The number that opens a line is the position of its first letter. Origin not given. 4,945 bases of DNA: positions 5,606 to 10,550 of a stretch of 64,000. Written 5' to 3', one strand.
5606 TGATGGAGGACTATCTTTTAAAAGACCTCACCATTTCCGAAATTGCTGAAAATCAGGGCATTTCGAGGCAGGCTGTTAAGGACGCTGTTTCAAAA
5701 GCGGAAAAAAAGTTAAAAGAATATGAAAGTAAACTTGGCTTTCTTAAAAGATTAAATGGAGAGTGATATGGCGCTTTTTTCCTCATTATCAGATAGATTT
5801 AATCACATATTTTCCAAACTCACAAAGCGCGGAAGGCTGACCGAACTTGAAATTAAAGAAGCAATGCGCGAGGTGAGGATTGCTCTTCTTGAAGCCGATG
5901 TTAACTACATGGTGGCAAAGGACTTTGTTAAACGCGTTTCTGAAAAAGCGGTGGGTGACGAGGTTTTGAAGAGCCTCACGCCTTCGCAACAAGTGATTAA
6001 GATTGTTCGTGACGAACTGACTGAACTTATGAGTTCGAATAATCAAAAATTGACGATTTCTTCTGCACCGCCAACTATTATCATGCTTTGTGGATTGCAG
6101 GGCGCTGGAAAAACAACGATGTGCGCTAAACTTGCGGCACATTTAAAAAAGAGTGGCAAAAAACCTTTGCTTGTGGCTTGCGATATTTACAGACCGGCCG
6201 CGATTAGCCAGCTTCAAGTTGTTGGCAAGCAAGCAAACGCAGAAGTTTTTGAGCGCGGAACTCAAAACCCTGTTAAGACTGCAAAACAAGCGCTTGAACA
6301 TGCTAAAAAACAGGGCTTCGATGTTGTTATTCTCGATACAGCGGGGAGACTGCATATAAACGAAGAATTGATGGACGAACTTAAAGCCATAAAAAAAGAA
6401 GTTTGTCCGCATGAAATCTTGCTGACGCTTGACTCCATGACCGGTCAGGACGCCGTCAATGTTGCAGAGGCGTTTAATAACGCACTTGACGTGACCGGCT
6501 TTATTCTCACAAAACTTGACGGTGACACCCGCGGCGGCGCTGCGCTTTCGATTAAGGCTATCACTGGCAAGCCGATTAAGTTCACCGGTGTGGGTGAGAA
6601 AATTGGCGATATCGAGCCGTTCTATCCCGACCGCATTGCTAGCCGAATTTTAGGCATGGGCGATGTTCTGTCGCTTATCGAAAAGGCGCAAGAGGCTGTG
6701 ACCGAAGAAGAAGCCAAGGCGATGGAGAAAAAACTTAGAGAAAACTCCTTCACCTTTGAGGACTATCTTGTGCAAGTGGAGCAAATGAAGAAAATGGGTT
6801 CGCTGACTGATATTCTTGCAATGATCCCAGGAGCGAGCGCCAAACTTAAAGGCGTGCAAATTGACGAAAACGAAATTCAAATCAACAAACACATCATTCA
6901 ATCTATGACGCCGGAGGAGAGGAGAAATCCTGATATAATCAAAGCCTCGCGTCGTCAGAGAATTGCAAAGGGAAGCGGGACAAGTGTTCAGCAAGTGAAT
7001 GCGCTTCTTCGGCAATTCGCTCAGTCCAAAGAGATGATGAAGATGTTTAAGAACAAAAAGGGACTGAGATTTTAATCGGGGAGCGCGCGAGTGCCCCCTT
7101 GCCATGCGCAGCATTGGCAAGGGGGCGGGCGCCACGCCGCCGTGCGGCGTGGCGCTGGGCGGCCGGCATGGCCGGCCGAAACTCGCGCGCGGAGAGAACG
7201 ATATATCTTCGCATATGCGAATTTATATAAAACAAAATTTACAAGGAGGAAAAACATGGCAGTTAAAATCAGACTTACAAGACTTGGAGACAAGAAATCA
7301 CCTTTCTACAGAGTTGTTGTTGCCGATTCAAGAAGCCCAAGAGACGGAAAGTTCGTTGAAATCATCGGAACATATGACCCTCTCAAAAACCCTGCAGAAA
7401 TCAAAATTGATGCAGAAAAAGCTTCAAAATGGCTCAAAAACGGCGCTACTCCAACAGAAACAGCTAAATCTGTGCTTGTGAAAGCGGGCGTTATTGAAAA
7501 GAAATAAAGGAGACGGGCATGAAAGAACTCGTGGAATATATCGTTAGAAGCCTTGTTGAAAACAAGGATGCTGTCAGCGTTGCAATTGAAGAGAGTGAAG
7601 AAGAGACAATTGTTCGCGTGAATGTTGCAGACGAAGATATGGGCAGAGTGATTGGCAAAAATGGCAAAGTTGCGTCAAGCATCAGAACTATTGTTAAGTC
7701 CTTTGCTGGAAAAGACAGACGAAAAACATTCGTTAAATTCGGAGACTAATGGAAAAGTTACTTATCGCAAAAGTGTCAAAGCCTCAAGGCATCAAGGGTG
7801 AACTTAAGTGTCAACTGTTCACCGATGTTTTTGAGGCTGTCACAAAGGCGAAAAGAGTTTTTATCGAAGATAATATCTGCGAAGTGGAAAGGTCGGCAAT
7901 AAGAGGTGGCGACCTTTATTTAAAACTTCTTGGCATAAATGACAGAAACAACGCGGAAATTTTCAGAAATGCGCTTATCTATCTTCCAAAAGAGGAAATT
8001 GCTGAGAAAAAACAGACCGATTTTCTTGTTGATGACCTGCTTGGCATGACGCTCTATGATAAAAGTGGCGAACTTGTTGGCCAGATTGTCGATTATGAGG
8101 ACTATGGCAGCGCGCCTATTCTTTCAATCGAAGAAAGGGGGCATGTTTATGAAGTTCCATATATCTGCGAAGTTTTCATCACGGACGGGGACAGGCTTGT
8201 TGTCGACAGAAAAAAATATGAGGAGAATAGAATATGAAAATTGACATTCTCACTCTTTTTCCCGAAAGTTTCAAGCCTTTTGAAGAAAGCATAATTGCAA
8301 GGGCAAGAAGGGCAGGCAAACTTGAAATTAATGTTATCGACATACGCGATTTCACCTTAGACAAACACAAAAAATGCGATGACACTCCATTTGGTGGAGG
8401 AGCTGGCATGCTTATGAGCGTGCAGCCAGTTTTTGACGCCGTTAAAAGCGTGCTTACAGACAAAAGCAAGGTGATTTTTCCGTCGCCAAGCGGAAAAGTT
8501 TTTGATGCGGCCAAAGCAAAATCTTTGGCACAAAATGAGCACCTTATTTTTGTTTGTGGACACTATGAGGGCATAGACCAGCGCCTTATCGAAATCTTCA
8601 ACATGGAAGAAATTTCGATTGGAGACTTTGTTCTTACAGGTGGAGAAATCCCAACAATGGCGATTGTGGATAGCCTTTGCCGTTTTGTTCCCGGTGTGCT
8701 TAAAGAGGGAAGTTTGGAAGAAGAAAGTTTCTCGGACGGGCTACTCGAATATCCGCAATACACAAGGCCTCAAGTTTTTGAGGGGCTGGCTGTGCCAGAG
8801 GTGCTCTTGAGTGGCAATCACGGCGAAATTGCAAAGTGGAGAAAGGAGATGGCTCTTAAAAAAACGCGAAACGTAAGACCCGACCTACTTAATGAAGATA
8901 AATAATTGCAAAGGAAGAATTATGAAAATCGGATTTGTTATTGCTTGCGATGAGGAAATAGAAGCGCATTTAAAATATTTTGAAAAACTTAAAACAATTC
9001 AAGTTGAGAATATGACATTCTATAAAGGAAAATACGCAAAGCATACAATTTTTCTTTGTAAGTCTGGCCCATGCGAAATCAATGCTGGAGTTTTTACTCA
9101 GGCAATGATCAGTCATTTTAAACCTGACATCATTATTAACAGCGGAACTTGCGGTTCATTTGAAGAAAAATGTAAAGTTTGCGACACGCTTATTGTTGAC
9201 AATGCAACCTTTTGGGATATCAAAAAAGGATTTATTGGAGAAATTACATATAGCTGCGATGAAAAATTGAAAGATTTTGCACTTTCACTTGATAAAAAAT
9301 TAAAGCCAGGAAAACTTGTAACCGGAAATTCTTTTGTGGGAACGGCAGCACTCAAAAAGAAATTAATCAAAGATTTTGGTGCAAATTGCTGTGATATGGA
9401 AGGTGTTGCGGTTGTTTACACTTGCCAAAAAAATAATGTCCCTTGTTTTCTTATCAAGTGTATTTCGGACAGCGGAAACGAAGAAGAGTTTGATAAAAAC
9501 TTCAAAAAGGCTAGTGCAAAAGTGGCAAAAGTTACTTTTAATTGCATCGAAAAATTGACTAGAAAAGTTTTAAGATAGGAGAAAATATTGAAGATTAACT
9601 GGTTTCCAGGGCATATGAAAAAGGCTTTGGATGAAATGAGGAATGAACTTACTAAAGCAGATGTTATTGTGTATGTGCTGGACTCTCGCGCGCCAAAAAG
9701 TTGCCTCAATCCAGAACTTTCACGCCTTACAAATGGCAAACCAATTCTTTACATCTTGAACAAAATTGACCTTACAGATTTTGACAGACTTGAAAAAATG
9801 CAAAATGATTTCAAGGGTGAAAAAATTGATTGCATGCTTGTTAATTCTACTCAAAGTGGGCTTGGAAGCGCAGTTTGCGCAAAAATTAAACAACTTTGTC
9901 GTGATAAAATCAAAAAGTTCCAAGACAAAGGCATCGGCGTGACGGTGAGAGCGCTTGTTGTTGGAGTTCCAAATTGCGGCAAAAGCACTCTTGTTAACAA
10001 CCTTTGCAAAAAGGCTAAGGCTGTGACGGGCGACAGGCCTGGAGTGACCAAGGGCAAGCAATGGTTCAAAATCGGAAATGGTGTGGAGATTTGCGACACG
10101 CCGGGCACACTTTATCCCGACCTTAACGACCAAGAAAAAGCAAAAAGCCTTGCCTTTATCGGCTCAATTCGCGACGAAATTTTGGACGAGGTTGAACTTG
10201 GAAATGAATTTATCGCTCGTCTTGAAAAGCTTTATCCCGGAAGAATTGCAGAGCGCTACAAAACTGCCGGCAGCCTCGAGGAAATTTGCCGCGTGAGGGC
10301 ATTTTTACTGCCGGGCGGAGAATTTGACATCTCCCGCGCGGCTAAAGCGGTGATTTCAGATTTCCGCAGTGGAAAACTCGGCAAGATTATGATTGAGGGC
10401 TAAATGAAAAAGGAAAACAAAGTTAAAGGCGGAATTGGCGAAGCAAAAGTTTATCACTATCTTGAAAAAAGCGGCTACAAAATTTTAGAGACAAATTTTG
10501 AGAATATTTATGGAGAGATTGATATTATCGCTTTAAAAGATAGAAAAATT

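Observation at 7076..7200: Almost pure-GC four-way-junction element inside the ffh-rpsP operon (copy A)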

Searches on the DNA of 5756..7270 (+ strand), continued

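Call 78: search_with_rna_model(model_id=R1, sources=[window, L010, L011, L012, L013, L014, L015, L016, L017, L018, L019, L020, L021, L022, L023, L024, L025, L026, L027, L028, L029, L030, L031, L032, L033, L034, L035, L036, L037, L038, L039, L040, L041, L042, L043, L044, L045, L046, L047, L048, L049, L050, L051, L052, L053, L054, L055, L056, L057, L058, L059, L060, L061, L062, L063, L064, L065, L066, L067, L068, L069, L070, L071, L072, L073, L074, L075, L076, L077, L078, L079, L080, L081, L083, L084, L085, L086, L089, L090, L091, L092, L093, L094, L095, L096, L097, L098, L099, L100, L101, L102, L103, L104, L105, L106, L107, L108, L109], max_evalue=1, make_alignment=true)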
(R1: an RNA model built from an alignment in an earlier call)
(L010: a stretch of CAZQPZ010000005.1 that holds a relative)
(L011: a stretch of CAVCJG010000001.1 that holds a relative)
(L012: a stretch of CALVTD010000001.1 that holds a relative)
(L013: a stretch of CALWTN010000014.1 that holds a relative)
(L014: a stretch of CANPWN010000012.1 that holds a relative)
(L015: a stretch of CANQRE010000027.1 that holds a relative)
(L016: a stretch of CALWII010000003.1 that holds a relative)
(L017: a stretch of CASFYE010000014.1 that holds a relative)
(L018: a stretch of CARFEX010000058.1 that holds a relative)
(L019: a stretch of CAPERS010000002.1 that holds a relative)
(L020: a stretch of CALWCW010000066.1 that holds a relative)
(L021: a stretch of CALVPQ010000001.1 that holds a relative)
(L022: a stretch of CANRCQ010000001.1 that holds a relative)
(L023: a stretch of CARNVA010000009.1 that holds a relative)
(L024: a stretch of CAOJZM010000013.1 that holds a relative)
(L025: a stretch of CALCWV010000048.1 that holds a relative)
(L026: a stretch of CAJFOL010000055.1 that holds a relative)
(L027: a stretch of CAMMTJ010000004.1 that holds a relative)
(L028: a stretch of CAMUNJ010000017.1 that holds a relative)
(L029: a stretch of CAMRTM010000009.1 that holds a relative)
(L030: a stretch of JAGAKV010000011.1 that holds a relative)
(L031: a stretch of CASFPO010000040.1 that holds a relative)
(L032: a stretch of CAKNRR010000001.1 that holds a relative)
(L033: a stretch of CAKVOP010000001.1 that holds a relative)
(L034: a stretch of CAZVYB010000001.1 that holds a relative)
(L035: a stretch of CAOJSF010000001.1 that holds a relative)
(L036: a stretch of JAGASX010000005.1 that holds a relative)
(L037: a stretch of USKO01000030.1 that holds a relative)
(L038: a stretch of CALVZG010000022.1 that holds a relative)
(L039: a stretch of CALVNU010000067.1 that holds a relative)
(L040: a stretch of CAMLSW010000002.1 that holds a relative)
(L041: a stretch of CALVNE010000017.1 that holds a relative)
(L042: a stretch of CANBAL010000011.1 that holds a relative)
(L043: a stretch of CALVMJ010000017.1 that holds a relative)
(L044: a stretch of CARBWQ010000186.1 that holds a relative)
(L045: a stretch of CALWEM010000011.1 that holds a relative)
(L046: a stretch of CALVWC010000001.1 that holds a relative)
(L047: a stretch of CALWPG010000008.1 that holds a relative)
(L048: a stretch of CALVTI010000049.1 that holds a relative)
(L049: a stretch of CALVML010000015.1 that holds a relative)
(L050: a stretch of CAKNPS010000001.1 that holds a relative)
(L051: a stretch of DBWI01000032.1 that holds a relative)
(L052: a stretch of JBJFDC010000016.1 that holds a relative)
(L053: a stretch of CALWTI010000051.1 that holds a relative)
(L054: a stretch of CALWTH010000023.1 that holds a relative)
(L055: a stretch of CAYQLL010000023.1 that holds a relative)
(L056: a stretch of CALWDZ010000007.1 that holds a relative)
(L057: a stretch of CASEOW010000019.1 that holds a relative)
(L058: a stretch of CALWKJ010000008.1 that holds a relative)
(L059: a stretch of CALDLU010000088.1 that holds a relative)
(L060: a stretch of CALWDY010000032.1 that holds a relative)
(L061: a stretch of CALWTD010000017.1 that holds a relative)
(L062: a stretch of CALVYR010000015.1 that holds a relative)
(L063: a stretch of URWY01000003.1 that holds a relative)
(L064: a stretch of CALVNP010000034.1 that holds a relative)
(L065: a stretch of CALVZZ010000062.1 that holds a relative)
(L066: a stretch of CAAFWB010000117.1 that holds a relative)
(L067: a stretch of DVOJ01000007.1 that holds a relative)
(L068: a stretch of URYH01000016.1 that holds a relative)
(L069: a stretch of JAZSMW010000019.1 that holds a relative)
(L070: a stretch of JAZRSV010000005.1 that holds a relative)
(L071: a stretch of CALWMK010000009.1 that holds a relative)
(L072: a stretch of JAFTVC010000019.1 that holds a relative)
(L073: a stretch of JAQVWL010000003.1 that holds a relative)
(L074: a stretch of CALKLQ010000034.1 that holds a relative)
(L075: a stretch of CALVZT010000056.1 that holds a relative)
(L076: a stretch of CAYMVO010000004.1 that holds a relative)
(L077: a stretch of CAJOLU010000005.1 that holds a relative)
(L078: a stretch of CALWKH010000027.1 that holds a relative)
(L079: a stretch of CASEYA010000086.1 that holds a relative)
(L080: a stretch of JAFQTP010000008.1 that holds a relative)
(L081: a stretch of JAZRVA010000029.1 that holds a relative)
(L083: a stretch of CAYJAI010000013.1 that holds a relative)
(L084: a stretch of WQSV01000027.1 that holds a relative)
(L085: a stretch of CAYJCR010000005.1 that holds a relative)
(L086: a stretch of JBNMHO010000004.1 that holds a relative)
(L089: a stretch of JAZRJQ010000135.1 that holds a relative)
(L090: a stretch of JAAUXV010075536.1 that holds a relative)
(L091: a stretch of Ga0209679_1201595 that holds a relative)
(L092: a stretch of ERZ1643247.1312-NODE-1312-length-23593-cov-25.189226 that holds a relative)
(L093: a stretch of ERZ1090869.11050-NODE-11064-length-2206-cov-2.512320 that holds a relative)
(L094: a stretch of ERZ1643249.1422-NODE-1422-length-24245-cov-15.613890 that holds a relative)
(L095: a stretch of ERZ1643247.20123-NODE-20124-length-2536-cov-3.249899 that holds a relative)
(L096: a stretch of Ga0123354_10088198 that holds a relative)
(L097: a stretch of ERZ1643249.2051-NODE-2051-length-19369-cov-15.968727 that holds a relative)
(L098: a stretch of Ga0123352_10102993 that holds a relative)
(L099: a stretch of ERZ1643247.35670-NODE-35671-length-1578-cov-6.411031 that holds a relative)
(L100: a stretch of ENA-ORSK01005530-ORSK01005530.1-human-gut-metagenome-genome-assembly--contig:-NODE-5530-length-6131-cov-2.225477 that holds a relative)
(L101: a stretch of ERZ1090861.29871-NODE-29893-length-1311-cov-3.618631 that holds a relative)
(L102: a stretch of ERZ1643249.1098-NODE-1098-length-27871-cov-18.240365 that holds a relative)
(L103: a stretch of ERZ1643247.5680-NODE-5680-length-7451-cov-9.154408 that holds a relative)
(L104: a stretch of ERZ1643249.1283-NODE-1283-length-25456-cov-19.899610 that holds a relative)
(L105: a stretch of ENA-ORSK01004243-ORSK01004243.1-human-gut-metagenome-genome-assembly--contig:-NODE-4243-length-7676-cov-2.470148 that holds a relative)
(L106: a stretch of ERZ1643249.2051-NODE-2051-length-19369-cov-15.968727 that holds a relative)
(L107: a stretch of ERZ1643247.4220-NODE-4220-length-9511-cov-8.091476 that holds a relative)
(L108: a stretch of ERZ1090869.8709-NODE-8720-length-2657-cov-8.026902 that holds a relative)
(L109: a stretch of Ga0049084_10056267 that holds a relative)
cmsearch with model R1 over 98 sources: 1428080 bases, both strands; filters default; matches with E-value up to 1: 55.
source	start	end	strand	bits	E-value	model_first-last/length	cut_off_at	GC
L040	3198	3280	+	111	8.9e-24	1-83/83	no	0.25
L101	1185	1267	-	108.3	4.1e-23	1-83/83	no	0.24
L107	102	184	+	107.3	7.5e-23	1-83/83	no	0.24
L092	538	621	-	102.6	1.1e-21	1-83/83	no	0.27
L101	1049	1130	-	98.9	9.2e-21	1-83/83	no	0.21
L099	1398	1481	+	97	2.7e-20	1-83/83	no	0.25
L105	4594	4678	-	95.8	5.5e-20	1-83/83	no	0.25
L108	18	100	+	84.2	4.2e-17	1-83/83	no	0.25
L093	1096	1178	-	83.6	6.2e-17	1-83/83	no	0.25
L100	43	128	+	67.6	5.7e-13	1-83/83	no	0.36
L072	17045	17129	-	54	1.4e-09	1-83/83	no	0.29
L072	16856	16940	-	54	1.4e-09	1-83/83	no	0.28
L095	672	753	-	50.2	1.2e-08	1-83/83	no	0.29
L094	4832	4913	+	48.3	3.7e-08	1-83/83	no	0.28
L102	11951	12032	-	48.3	3.7e-08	1-83/83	no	0.28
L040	3335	3415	+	47.4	6.1e-08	1-83/83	no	0.3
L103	271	354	+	47.3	6.5e-08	1-83/83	no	0.26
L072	16710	16788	-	44.9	2.6e-07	1-83/83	no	0.32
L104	3555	3635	-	43.9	4.7e-07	1-83/83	no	0.23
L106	11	93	+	43.6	5.5e-07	1-83/83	no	0.28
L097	2908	2990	-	42.4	1.1e-06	1-83/83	no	0.25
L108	18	100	-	39.7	5.1e-06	1-83/83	no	0.25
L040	3198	3280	-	38.6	9.8e-06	1-83/83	no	0.25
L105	4594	4678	+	38.1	1.3e-05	1-83/83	no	0.25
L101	1185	1267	+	37.5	1.8e-05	1-83/83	no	0.24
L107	102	184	-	35.9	4.5e-05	1-83/83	no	0.24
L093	960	1041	-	34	0.00014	1-83/83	no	0.26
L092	538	621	+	33.5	0.00018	1-83/83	no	0.27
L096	3152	3221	+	32.8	0.00028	1-83/83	no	0.4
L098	1075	1144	-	32.8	0.00028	1-83/83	no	0.4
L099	1398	1481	-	31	0.00074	1-83/83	no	0.25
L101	1049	1130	+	30.6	0.00097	1-83/83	no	0.21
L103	271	354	-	30.6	0.00098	1-83/83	no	0.26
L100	43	128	-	30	0.0014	1-83/83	no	0.36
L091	574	642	-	29.8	0.0016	1-83/83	no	0.41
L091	574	642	+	28.9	0.0025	1-83/83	no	0.41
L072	20041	20123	-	28.8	0.0027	1-83/83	no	0.25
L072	17205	17287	-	28.4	0.0034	1-83/83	no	0.27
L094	4832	4913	-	26.8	0.0083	1-83/83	no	0.28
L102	11951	12032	+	26.8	0.0083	1-83/83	no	0.28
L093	1096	1178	+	26.3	0.011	1-83/83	no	0.25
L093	960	1041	+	25.8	0.015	1-83/83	no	0.26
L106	11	93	-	25.1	0.022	1-83/83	no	0.28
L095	672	753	+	25.1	0.023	1-83/83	no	0.29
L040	3335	3415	-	24.7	0.029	1-83/83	no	0.3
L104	3555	3635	+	24.6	0.03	1-83/83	no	0.23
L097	2908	2990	+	24.3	0.035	1-83/83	no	0.25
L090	508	580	+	23.6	0.053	1-83/83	no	0.42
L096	3152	3221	-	22.5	0.098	1-83/83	no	0.4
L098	1075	1144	+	22.5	0.098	1-83/83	no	0.4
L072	16710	16788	+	20.7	0.27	1-83/83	no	0.32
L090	508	580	-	20.6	0.29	1-83/83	no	0.42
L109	87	171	-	19.8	0.47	1-83/83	no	0.6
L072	12919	13005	+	18.8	0.82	1-83/83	no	0.21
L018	5993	6056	+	18.7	0.87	1-83/83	no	0.3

Alignment A4: 55 matches aligned to the model, 235 columns, each read 5' to 3' on its own strand. Consensus structure (alignment columns), stored with it:
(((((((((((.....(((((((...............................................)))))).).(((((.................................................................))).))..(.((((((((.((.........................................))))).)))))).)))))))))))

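Call 79: search_with_rna_model(model_id=R1, sources=[L040, L072, L092, L093, L094, L095, L097, L099, L100, L101, L102, L103, L104, L105, L106, L107, L108], max_evalue=1e-7, make_alignment=true)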
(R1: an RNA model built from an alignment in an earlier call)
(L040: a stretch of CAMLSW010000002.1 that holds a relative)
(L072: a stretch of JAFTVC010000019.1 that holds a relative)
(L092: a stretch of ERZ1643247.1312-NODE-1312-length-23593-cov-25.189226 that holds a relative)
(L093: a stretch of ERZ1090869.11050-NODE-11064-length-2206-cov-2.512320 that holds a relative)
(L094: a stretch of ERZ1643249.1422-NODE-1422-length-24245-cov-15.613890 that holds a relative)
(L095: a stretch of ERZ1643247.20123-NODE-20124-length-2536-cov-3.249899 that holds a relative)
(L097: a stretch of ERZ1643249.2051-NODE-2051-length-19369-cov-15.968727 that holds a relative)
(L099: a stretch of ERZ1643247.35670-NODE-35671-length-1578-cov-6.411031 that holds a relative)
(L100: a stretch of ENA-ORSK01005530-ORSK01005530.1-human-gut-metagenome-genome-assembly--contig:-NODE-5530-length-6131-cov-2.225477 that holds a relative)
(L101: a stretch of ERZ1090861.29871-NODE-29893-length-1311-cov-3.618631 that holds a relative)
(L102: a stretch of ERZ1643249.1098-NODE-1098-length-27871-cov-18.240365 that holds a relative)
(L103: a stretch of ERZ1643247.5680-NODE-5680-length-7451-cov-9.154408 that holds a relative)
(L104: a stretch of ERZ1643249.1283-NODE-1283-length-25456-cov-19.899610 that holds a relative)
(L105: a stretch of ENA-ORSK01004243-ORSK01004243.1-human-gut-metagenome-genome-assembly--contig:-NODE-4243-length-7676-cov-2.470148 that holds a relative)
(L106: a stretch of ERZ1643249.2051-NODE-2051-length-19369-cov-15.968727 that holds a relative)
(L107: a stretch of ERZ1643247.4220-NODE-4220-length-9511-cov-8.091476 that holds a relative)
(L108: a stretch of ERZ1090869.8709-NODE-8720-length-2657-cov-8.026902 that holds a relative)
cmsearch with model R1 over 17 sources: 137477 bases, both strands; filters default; matches with E-value up to 1e-7: 20.
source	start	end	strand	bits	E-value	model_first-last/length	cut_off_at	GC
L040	3198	3280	+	111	8.6e-25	1-83/83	no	0.25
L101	1185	1267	-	108.3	4e-24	1-83/83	no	0.24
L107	102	184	+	107.3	7.2e-24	1-83/83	no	0.24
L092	538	621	-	102.6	1.1e-22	1-83/83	no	0.27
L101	1049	1130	-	98.9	8.9e-22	1-83/83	no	0.21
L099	1398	1481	+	97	2.6e-21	1-83/83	no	0.25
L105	4594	4678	-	95.8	5.3e-21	1-83/83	no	0.25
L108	18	100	+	84.2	4e-18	1-83/83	no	0.25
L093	1096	1178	-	83.6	5.9e-18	1-83/83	no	0.25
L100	43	128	+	67.6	5.5e-14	1-83/83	no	0.36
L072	17045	17129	-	54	1.4e-10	1-83/83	no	0.29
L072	16856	16940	-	54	1.4e-10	1-83/83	no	0.28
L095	672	753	-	50.2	1.2e-09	1-83/83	no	0.29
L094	4832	4913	+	48.3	3.6e-09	1-83/83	no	0.28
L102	11951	12032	-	48.3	3.6e-09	1-83/83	no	0.28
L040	3335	3415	+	47.4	5.9e-09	1-83/83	no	0.3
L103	271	354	+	47.3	6.2e-09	1-83/83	no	0.26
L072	16710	16788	-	44.9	2.5e-08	1-83/83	no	0.32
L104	3555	3635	-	43.9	4.5e-08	1-83/83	no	0.23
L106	11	93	+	43.6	5.3e-08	1-83/83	no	0.28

Alignment A5: 20 matches aligned to the model, 117 columns, each read 5' to 3' on its own strand. Consensus structure (alignment columns), stored with it:
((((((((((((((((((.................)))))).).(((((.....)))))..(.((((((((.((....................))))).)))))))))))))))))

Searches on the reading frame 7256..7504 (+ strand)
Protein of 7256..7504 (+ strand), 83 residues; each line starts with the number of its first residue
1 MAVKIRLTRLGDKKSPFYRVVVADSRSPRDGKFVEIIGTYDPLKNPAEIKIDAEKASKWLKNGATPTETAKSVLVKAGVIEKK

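Call 12: find_encoding_contigs(protein=window:7256-7504:+, flank=3000, max_places=10)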
Protein window:7256-7504:+ (83 aa): 13 contigs read that carry it; 9 places shown.
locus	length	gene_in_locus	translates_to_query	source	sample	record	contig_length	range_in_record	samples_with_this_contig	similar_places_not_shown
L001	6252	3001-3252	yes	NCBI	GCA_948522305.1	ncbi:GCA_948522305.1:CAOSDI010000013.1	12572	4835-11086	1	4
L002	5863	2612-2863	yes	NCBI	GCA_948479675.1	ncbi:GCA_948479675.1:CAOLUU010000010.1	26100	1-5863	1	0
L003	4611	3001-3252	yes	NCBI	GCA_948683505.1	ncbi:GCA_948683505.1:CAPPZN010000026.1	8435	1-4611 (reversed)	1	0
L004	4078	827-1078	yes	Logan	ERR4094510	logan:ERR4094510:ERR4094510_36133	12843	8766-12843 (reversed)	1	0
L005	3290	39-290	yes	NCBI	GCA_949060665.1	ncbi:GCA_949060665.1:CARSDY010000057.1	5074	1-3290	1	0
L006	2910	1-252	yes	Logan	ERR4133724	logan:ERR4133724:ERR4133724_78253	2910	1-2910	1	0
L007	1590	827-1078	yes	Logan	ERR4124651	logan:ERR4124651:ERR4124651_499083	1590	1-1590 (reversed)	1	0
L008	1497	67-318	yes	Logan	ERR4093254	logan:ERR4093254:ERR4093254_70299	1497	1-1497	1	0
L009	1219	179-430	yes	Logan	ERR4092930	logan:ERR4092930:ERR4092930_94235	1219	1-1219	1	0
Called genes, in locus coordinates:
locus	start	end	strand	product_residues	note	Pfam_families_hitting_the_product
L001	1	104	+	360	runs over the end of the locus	PF04055:Radical_SAM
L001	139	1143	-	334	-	-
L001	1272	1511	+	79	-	PF04297:UPF0122, PF04545:Sigma70_r4 (weak)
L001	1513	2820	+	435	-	PF02881:SRP54_N, PF06414:Zeta_toxin, PF00448:SRP54, PF01656:CbiA (weak), PF13207:AAA_17 (weak), PF13401:AAA_22 (weak), PF02978:SRP_SPB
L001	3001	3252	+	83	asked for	PF00886:Ribosomal_S16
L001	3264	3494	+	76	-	PF13083:KH_KhpA-B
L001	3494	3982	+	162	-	PF01782:RimM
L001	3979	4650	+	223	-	PF01746:tRNA_m1G_MT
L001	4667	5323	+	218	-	PF01048:PNP_UDP_1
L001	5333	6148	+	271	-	PF00009:GTP_EFTU (faint), PF01926:MMR_HSR1, PF02421:FeoB_N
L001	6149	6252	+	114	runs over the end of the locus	PF08378:NERD, PF02021:UPF0102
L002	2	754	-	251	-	?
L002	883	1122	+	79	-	PF04297:UPF0122, PF04545:Sigma70_r4 (weak)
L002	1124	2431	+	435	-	PF02881:SRP54_N, PF06414:Zeta_toxin, PF00448:SRP54, PF01656:CbiA (weak), PF13207:AAA_17 (weak), PF13401:AAA_22 (weak), PF02978:SRP_SPB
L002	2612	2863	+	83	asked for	PF00886:Ribosomal_S16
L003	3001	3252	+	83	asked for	PF00886:Ribosomal_S16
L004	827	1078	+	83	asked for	PF00886:Ribosomal_S16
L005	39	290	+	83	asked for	PF00886:Ribosomal_S16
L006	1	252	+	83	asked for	PF00886:Ribosomal_S16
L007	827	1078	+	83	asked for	PF00886:Ribosomal_S16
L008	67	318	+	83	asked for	PF00886:Ribosomal_S16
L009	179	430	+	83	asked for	PF00886:Ribosomal_S16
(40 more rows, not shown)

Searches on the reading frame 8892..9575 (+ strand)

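Call 53: search_protein_families(library=pfam, proteins=[window:8892-9575:+], max_evalue=0.00001)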
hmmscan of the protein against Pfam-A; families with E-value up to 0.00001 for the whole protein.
window:8892-9575:+ (228 aa): 1 family
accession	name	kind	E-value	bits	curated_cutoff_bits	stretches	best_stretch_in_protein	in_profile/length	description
PF01048.26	PNP_UDP_1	-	4.9e-38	131.3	25.1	1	12-219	1-232/233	Phosphorylase superfamily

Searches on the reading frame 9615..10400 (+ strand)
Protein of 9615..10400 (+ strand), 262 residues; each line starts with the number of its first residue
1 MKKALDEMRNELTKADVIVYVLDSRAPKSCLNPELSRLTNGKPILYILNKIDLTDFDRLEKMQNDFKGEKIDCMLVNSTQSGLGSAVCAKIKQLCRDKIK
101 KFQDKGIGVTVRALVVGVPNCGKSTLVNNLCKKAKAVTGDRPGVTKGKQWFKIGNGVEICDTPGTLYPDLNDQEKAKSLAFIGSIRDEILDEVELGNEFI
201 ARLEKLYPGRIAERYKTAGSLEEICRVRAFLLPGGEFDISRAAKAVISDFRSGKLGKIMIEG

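Call 53: search_protein_families(library=pfam, proteins=[window:9615-10400:+], max_evalue=0.00001)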
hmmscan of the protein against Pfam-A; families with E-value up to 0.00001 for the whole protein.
window:9615-10400:+ (262 aa): 2 families
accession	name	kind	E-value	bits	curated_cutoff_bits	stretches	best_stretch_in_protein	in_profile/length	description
PF01926.29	MMR_HSR1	-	3.2e-18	66.3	21.9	1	113-178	2-67/113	50S ribosome-binding GTPase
PF02421.24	FeoB_N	-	3.5e-11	43.3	27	1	113-166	3-58/156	Ferrous iron transport protein B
